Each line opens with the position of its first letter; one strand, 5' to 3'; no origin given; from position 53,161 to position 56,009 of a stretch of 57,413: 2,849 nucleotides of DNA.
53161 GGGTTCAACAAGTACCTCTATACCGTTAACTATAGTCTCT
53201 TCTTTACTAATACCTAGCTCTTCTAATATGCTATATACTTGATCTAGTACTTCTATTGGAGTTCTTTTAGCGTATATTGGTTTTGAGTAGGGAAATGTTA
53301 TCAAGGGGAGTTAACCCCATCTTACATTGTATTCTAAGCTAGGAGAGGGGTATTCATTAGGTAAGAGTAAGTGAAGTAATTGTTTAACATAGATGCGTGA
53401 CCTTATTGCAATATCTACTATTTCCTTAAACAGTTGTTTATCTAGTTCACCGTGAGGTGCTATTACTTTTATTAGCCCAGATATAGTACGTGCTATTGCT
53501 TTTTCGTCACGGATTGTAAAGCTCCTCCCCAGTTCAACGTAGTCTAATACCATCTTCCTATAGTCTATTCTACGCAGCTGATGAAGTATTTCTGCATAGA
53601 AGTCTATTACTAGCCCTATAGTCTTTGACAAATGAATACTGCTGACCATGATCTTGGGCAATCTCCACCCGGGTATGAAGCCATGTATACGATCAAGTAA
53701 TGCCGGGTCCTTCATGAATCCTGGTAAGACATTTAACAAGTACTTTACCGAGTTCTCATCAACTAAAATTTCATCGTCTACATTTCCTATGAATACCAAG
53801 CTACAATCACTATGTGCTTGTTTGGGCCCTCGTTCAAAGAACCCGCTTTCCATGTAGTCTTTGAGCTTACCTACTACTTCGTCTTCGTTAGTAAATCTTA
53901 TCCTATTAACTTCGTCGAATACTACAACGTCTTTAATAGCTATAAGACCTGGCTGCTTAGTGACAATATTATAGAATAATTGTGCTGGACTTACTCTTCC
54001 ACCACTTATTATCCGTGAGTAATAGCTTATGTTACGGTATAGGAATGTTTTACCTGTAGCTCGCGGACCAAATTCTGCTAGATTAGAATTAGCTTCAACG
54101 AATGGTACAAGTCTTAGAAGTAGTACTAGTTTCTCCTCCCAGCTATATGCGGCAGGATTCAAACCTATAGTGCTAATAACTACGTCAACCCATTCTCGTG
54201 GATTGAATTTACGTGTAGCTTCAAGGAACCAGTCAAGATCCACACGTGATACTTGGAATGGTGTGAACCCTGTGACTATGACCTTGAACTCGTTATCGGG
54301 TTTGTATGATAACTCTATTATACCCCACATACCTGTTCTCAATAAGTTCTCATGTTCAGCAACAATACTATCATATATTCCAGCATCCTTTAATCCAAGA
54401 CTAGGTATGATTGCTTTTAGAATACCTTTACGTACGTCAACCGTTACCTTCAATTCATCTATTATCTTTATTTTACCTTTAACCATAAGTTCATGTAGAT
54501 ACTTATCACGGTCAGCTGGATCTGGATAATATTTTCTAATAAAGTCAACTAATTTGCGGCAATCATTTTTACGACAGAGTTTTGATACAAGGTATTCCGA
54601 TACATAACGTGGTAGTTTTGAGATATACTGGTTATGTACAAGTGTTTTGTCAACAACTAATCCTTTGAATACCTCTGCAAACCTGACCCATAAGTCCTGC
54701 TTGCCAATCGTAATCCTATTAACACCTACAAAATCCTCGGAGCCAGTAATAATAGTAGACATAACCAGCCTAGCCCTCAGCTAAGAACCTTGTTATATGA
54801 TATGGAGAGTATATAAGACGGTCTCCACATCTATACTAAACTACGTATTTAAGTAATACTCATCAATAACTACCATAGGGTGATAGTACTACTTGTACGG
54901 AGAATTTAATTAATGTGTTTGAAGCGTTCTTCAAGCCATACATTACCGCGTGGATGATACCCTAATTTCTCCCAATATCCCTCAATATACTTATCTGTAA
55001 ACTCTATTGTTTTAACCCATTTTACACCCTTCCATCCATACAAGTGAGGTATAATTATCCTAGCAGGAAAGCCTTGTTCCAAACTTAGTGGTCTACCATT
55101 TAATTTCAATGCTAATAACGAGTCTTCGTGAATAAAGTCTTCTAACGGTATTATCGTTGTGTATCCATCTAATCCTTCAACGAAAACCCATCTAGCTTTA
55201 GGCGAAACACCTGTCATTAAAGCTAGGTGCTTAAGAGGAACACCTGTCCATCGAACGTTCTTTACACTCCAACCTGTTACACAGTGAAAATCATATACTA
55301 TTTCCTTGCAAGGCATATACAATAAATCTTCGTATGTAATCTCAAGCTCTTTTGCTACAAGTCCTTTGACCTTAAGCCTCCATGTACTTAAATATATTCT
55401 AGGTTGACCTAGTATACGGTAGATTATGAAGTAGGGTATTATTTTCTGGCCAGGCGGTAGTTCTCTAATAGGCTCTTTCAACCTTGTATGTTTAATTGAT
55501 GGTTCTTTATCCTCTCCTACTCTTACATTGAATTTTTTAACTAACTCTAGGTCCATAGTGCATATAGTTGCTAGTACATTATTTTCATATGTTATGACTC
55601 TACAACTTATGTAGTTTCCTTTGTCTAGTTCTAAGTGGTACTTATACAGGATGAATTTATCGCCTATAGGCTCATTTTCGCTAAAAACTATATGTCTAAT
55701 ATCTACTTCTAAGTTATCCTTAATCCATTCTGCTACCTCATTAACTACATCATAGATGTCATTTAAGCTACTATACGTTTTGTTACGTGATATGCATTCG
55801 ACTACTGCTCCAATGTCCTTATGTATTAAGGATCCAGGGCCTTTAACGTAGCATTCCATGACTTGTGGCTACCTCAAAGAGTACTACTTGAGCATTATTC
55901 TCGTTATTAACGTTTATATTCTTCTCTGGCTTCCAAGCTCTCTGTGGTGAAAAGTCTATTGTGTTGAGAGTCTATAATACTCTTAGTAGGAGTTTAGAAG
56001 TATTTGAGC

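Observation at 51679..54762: Orphan short BrxL-like AAA+ ATPase coupled to a 541-aa repeat protein: candidate undescribed two-gene module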

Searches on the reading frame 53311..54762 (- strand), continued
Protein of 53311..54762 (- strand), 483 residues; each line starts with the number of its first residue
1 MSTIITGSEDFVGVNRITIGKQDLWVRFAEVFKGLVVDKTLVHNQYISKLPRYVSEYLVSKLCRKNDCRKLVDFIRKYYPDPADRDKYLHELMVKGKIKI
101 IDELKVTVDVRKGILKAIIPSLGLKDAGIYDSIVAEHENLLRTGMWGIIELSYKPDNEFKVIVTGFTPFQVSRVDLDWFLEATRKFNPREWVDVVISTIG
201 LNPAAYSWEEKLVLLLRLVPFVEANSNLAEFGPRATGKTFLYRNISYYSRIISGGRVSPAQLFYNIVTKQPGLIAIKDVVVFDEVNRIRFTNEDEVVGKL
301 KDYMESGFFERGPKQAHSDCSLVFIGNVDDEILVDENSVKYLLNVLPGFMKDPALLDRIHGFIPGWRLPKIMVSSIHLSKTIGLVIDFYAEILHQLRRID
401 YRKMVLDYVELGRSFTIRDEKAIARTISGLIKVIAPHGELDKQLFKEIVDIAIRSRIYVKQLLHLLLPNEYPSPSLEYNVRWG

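Call 44: search_solved_structures(query=window:53311-54762:-, max_evalue=0.001, show_alignments=1)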
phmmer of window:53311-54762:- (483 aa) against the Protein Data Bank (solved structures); distinct sequences matched with E-value up to 0.001: 2.
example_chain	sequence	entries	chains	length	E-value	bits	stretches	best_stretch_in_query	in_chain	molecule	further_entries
8emc_A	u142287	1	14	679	7.9e-77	262.4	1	29-464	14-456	Protease Lon-related BREX system protein BrxL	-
8emh_A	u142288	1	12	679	2e-76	261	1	29-464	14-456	Protease Lon-related BREX system protein BrxL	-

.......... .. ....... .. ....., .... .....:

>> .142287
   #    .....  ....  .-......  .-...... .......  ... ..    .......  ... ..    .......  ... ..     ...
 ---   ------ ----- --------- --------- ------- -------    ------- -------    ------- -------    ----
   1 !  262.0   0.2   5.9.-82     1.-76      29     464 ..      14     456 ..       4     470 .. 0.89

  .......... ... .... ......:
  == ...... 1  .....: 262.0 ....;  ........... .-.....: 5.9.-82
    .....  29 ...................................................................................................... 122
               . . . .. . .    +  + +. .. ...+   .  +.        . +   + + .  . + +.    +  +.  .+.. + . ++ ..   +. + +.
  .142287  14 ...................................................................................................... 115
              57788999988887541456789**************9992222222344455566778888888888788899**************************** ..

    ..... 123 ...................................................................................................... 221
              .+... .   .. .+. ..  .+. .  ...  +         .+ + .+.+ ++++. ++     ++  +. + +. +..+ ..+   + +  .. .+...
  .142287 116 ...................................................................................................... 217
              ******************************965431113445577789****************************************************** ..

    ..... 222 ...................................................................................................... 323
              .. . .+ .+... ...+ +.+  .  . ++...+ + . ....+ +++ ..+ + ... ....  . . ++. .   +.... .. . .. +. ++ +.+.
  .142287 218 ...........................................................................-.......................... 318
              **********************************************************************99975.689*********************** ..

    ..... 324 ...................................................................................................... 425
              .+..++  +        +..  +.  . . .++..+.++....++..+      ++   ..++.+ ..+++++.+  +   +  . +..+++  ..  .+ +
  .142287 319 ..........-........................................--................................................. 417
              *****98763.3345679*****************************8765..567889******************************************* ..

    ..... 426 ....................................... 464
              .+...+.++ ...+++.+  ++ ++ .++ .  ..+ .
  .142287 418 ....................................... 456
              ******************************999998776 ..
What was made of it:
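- Closest known: Type-1 BREX BrxL. Same: Alignable over residues 14-456 at E 7.9e-77 with identical Walker A/B logic (call 44).
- Alignment to 8EMC residues 14-456 at E 7.9e-77 (call 44).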

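Call 49: find_encoding_contigs(protein=P0021, flank=8000, max_places=1)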
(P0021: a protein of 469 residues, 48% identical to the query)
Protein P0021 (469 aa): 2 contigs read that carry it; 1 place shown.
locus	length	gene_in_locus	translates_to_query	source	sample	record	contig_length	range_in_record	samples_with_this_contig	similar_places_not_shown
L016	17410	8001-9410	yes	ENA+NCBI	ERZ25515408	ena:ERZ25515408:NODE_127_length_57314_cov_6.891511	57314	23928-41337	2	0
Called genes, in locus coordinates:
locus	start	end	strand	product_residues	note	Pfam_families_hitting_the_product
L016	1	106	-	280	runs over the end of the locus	PF00142:Fer4_NifH (faint), PF01656:CbiA, PF09140:MipZ (weak), PF10609:ParA, PF13614:AAA_31 (weak)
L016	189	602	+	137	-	PF02579:Nitro_FeMo-Co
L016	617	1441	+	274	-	PF01656:CbiA, PF10609:ParA (faint), PF12838:Fer4_7 (faint), PF12797:Fer4_2 (faint), PF13237:Fer4_10 (weak), PF14697:Fer4_21 (weak), PF13187:Fer4_9 (weak), PF00037:Fer4 (weak), +1 more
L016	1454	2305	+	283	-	PF00142:Fer4_NifH (faint), PF01656:CbiA, PF12838:Fer4_7 (faint), PF13484:Fer4_16 (faint), PF12797:Fer4_2 (faint), PF14697:Fer4_21 (weak), PF00037:Fer4 (weak), PF10609:ParA (weak), +2 more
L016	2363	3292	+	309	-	PF03168:LEA_2 (weak)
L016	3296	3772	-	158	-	PF02830:V4R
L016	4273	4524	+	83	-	PF01638:HxlR (weak)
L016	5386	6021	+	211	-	PF11306:DUF3108 (faint), PF21347:DUF3108_like (faint)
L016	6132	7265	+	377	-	PF13439:Glyco_transf_4, PF20706:GT4-conflict, PF00534:Glycos_transf_1, PF13692:Glyco_trans_1_4, PF13524:Glyco_trans_1_2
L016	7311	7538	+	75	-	PF02697:VAPB_antitox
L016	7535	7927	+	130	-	PF01850:PIN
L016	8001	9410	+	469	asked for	PF20442:BrxL_N, PF13337:BrxL_ATPase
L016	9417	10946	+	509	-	-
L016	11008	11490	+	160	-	-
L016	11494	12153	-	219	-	-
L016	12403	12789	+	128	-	PF05168:HEPN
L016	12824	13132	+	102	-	PF01909:NTP_transf_2 (weak)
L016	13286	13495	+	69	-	PF13187:Fer4_9 (weak), PF00037:Fer4 (weak)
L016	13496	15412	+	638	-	PF02730:AFOR_N, PF01314:AFOR_C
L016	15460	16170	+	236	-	-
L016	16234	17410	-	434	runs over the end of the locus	PF02449:Glyco_hydro_42 (weak), PF00331:Glyco_hydro_10 (faint), PF11790:Glyco_hydro_cc (weak)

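Call 50: find_encoding_contigs(protein=P0022, flank=8000, max_places=1)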
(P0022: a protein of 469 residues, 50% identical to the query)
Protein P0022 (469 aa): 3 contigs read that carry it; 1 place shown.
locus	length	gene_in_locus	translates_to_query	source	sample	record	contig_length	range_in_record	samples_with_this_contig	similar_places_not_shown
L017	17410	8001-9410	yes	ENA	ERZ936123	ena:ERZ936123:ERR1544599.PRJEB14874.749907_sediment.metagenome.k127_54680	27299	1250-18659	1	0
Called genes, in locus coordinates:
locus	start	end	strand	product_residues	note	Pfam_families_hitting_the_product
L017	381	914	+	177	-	-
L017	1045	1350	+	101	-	-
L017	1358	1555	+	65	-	-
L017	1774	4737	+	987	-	PF01170:UPF0020 (faint)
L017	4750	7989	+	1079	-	-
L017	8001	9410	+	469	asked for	PF20442:BrxL_N, PF13337:BrxL_ATPase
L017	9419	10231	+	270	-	-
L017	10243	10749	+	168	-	-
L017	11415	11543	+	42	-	-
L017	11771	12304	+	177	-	-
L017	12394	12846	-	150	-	PF04343:DUF488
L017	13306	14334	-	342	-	-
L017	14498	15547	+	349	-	PF02653:BPD_transp_2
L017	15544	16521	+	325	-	PF02653:BPD_transp_2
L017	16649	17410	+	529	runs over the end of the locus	PF00005:ABC_tran, PF13304:AAA_21 (faint), PF00005:ABC_tran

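Call 51: find_encoding_contigs(protein=P0019, flank=8000, max_places=1)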
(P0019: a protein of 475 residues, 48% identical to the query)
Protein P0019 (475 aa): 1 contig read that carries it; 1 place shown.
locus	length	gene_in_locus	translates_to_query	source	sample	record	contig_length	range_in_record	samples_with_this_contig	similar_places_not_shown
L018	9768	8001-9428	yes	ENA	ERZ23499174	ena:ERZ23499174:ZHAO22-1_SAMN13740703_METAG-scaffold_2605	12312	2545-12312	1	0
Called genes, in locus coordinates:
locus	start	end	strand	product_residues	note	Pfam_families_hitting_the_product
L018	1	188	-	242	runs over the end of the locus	-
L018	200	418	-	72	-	-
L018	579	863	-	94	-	-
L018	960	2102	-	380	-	PF13289:SIR2_2 (weak)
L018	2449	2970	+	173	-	PF18480:DUF5615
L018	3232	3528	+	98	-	-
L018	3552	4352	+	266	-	PF27126:NmeDI_C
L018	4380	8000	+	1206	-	PF02384:N6_Mtase, PF20473:MmeI_Mtase (faint), PF07669:Eco57I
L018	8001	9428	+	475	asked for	PF20442:BrxL_N, PF13337:BrxL_ATPase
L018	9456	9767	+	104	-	?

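Call 55: find_homologous_proteins(query=L016:9417-10946:+)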
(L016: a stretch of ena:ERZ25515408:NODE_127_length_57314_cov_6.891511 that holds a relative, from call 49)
Query L016:9417-10946:+ (509 aa): 1 proteins with E <= 0.001 among 8000 candidates.
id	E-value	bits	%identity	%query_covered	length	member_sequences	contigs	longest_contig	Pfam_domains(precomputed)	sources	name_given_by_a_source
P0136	0.0e+0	1119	100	100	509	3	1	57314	-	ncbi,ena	-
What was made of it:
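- Tried and rejected: It is an ORFan, so no profile could be built (call 55).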

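Call 59: search_protein_families(library=pfam, proteins=[L016:9417-10946:+], max_evalue=10)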
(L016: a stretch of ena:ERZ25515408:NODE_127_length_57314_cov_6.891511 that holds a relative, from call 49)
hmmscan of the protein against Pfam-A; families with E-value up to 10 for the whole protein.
L016:9417-10946:+ (509 aa): 1 family
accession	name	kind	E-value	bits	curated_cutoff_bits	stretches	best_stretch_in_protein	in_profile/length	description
PF06627.17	DUF1153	-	0.03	14.9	23.5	1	85-166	12-82/87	Protein of unknown function (DUF1153)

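Call 77: search_protein_families(library=phrogs, proteins=[window:53311-54762:-, L016:9417-10946:+], max_evalue=0.01)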
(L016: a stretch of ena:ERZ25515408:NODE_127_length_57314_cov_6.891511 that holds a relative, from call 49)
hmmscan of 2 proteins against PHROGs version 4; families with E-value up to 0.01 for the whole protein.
window:53311-54762:- (483 aa): 1 family
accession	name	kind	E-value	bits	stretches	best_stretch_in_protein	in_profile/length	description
phrog_6542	-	other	0.0014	18.3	1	192-360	157-341/435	protease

L016:9417-10946:+ (509 aa): 0 families

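Call 80: search_protein_families(library=padloc, proteins=[L009:4684-7983:+, L009:3506-4672:+, L017:1774-4737:+, L008:4228-7995:+, L009:9425-10273:+, L009:10280-10783:+, L008:9489-10520:+], max_evalue=0.01)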
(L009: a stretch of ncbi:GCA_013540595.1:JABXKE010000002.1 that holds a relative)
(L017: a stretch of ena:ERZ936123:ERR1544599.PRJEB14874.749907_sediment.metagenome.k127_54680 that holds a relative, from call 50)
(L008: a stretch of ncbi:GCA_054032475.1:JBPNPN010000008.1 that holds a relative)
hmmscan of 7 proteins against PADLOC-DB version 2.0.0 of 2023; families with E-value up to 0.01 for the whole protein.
L009:4684-7983:+ (1099 aa): 1 family
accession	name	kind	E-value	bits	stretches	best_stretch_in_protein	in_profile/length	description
PDLC00662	HmaC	-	0.00061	16.1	1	40-103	41-105/941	AAA+ ATPase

L009:3506-4672:+ (388 aa): 6 families
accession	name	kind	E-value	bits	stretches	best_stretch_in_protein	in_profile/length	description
PDLC00660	HmaB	-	1.2e-05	21.4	1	18-130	675-781/967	DNA-adenine methylase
PDLC00661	HmaB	-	1.5e-05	21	1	18-130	675-781/973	DNA-adenine methylase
PDLC02189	DUF1156_MTase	-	0.0019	14.4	1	2-70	616-681/944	-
PDLC03233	MTase_II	-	0.003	14.1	1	2-74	579-650/731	Type II methyltransferase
PDLC02541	PglX|PglXI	-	0.0036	13.4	1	2-74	558-628/919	PglXI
PDLC03314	MTase_II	-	0.0049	13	1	3-68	617-679/944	Type II methyltransferase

L017:1774-4737:+ (987 aa): 16 families
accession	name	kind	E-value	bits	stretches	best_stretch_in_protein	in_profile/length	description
PDLC03352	MTase_II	-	1.8e-39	133.4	2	254-568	291-599/1023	Type II methyltransferase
PDLC00660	HmaB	-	1.5e-35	120.4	2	369-574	408-607/967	DNA-adenine methylase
PDLC00661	HmaB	-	5.2e-35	118.6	2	363-574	404-608/973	DNA-adenine methylase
PDLC02189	DUF1156_MTase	-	1.5e-20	71.1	2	114-407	167-467/944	-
PDLC03233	MTase_II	-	1.2e-16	58.5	2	383-671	362-628/731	Type II methyltransferase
PDLC03314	MTase_II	-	1.9e-13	47.4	2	536-686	548-677/944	Type II methyltransferase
PDLC03319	MTase_II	-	7.3e-07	26.4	0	111-153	24-66/503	Type II methyltransferase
PDLC02541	PglX|PglXI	-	7.3e-06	22.4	0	598-684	534-619/919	PglXI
PDLC03367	MTase_II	-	9.4e-05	18.9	1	108-177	39-108/633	Type II methyltransferase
PDLC03224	MTase_II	-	0.00022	18.2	1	107-152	91-135/481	Type II methyltransferase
PDLC03228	MTase_II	-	0.00029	18.8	0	109-154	163-207/227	Type II methyltransferase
PDLC04134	mad2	-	0.00068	16.6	1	95-153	277-334/492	mads_2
PDLC03299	MTase_II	-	0.0008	17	0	97-166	204-271/296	Type II methyltransferase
PDLC03364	MTase_II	-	0.0016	15.5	1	109-159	57-108/380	Type II methyltransferase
PDLC03339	MTase_II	-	0.0017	15.2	0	97-160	218-279/399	Type II methyltransferase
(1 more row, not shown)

L008:4228-7995:+ (1255 aa): 51 families (the best 25 are shown)
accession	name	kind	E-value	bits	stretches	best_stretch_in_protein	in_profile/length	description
PDLC03630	REase_MTase_IIG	-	0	1188.5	1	15-1134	14-1098/1100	Type IIG restriction enzyme-methyltransferase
PDLC03580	REase_II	-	3.1e-187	622.7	2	19-913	23-934/1112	Type II restriction enzyme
PDLC03625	REase_MTase_IIG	-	1.5e-102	342.1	3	142-885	171-917/1109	Type IIG restriction enzyme-methyltransferase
PDLC03335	MTase_II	-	2.7e-24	83.8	2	604-911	193-471/607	Type II methyltransferase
PDLC03612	REase_MTase_IIG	-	1e-22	78.2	2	607-911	807-1086/1247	Type IIG restriction enzyme-methyltransferase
PDLC03604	REase_MTase_IIG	-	2.8e-22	76.6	1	597-925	524-837/1011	Type IIG restriction enzyme-methyltransferase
PDLC03313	MTase_II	-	4.3e-20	69.7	2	602-821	140-358/563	Type II methyltransferase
PDLC03226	MTase_II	-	6.3e-16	56.1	2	573-910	102-424/579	Type II methyltransferase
PDLC03248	MTase_II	-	2.4e-15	54.3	1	550-910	44-363/521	Type II methyltransferase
PDLC02529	PglX|PglXI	-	8e-15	51.6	1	349-477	176-296/1189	PglX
PDLC03629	REase_MTase_IIG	-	1.2e-14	51.1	1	559-911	520-862/1182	Type IIG restriction enzyme-methyltransferase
PDLC04134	mad2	-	1.9e-13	48.1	1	324-471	231-333/492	mads_2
PDLC03338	MTase_II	-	4.2e-12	43.6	1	356-497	112-239/604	Type II methyltransferase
PDLC03348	MTase_II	-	8.5e-12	42.4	1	351-475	198-313/727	Type II methyltransferase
PDLC03601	REase_MTase_IIG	-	1.4e-11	41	1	606-910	673-955/1110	Type IIG restriction enzyme-methyltransferase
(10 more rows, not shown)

L009:9425-10273:+ (282 aa): 0 families

L009:10280-10783:+ (167 aa): 0 families

L008:9489-10520:+ (343 aa): 0 families

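Call 81: search_protein_families(library=pfam, proteins=[L009:4684-7983:+, L009:3506-4672:+, L017:1774-4737:+, L009:9425-10273:+, L009:10280-10783:+, L008:9489-10520:+], max_evalue=0.05)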
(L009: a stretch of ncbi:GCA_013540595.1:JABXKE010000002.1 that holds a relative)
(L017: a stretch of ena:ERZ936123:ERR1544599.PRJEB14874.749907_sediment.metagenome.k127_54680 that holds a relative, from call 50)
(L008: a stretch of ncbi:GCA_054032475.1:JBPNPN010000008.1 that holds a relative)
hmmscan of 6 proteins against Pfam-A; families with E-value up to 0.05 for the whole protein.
L009:4684-7983:+ (1099 aa): 1 family
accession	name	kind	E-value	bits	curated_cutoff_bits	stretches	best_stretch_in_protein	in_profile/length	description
PF18360.6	hnRNP_Q_AcD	-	0.019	15.5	26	0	500-528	22-50/70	Heterogeneous nuclear ribonucleoprotein Q acidic domain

L009:3506-4672:+ (388 aa): 0 families

L017:1774-4737:+ (987 aa): 5 families
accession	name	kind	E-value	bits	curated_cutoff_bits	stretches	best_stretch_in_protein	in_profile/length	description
PF01170.24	UPF0020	-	4.8e-06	26.8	22.3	1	113-149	31-66/197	RMKL-like, methyltransferase domain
PF01555.25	N6_N4_Mtase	-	0.00099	19.5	26.7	0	535-634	1-55/221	DNA methylase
PF03602.21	Cons_hypoth95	-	0.0065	16.6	24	0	92-153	23-85/182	Conserved hypothetical protein 95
PF06634.17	DUF1156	-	0.018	15.6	24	1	12-66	2-51/73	Protein of unknown function (DUF1156)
PF02475.24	TRM5-TYW2_MTfase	-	0.024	15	28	0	89-150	18-78/164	TRM5/TYW2 methyltransferase domain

L009:9425-10273:+ (282 aa): 0 families

L009:10280-10783:+ (167 aa): 0 families

L008:9489-10520:+ (343 aa): 2 families
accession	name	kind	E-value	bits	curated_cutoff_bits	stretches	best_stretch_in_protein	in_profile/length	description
PF20990.2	DUF2207_C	-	0.0035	17.5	33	1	189-335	86-213/247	Predicted membrane protein (DUF2207) C-terminal domain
PF11026.13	DUF2721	-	0.042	14.2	28.3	0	202-286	26-113/129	Protein of unknown function (DUF2721)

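Call 85: find_encoding_contigs(protein=P0084, flank=8000, max_places=1)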
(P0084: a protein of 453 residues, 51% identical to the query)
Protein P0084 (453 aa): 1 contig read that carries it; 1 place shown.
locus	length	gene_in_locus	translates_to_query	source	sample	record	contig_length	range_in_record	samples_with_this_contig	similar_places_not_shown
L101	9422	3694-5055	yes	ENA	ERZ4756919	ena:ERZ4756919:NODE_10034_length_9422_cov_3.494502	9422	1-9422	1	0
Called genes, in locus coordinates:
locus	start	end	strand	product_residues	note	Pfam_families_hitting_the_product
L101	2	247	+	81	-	?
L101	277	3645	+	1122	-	PF02384:N6_Mtase, PF20473:MmeI_Mtase (faint), PF07669:Eco57I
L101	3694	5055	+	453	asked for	PF20442:BrxL_N, PF13337:BrxL_ATPase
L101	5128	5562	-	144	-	PF14464:Prok-JAB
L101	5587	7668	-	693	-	PF00884:Sulfatase (faint), PF01663:Phosphodiest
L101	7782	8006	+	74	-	PF00833:Ribosomal_S17e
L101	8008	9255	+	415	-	PF00483:NTP_transferase, PF00132:Hexapep (faint), PF24894:Hexapep_GlmU, PF25084:LbH_EIF2B, PF25087:GMPPB_C, PF25247:LbH_GLGC (weak)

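Call 86: find_encoding_contigs(protein=P0077, flank=8000, max_places=1)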
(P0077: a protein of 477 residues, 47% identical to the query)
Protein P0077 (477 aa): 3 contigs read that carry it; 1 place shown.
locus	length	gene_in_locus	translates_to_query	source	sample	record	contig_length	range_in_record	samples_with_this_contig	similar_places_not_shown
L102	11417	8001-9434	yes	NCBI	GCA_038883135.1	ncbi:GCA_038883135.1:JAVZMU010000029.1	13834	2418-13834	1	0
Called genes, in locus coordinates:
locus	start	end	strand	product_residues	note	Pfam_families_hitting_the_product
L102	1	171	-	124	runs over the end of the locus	-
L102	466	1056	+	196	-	-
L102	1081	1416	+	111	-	PF13340:DUF4096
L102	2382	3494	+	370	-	PF02384:N6_Mtase, PF01170:UPF0020 (faint), PF20473:MmeI_Mtase (weak), PF07669:Eco57I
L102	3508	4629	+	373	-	-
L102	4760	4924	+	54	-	-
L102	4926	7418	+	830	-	PF02463:SMC_N, PF13476:AAA_23, PF13304:AAA_21 (weak)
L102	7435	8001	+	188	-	-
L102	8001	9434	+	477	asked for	PF20442:BrxL_N, PF13337:BrxL_ATPase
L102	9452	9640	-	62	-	-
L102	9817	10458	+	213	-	-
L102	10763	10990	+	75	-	-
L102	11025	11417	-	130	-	?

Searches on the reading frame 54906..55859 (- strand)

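Call 32: search_protein_families(library=pfam, proteins=[window:54906-55859:-], max_evalue=0.001)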
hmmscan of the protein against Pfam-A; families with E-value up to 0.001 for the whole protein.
window:54906-55859:- (317 aa): 1 family
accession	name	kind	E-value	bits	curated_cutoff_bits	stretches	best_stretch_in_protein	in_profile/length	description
PF00174.25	Oxidored_molyb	-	2.9e-43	147.8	24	1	153-296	5-169/169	Oxidoreductase molybdopterin binding domain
